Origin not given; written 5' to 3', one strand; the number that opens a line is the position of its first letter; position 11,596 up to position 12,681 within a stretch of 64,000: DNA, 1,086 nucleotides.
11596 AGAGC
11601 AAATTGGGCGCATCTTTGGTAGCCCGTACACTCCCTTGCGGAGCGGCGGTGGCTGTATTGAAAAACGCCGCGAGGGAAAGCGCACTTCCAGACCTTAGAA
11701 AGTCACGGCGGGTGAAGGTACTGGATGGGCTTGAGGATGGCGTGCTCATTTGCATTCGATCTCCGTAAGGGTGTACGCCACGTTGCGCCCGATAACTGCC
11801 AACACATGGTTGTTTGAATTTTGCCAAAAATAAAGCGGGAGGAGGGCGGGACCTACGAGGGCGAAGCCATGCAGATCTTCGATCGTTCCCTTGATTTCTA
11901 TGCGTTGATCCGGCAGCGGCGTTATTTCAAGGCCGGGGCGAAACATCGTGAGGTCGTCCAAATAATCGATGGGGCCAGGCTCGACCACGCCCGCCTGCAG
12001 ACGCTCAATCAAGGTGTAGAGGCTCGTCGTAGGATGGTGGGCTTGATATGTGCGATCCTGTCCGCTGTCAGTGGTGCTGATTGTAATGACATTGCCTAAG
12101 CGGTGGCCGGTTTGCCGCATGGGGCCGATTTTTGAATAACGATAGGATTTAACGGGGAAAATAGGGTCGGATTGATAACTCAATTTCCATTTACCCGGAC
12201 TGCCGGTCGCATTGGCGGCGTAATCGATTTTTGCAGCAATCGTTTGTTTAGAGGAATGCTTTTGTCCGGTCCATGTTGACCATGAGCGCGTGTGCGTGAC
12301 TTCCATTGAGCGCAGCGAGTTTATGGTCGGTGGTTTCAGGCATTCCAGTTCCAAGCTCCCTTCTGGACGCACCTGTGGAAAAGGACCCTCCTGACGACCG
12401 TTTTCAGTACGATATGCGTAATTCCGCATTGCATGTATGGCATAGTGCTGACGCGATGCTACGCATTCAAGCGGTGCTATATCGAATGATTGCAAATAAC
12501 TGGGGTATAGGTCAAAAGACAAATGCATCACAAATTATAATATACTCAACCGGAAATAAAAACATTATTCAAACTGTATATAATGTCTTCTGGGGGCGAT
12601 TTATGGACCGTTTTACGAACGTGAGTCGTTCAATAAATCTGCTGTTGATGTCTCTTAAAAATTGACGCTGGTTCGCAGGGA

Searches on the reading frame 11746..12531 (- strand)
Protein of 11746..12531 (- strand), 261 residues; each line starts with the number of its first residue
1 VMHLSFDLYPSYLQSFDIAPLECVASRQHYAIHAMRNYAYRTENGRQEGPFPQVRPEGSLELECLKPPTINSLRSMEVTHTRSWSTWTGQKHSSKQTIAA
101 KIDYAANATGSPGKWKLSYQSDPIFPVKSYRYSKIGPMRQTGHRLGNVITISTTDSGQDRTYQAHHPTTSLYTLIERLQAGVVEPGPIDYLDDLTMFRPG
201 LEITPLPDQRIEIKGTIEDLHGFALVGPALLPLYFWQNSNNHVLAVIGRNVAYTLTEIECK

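Call 5: search_protein_families(library=pfam, proteins=[window:11746-12531:-])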
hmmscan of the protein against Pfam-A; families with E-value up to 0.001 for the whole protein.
window:11746-12531:- (261 aa): 0 families

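Call 6: search_protein_families(library=ncbifam, proteins=[window:11746-12531:-])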
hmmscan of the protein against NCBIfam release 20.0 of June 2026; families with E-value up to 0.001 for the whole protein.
window:11746-12531:- (261 aa): 0 families
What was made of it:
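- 11746..12531 (-): Conserved 261-aa protein of unknown function; first gene of the divergent - strand run. No Pfam or NCBIfam hit (calls 5, 6).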
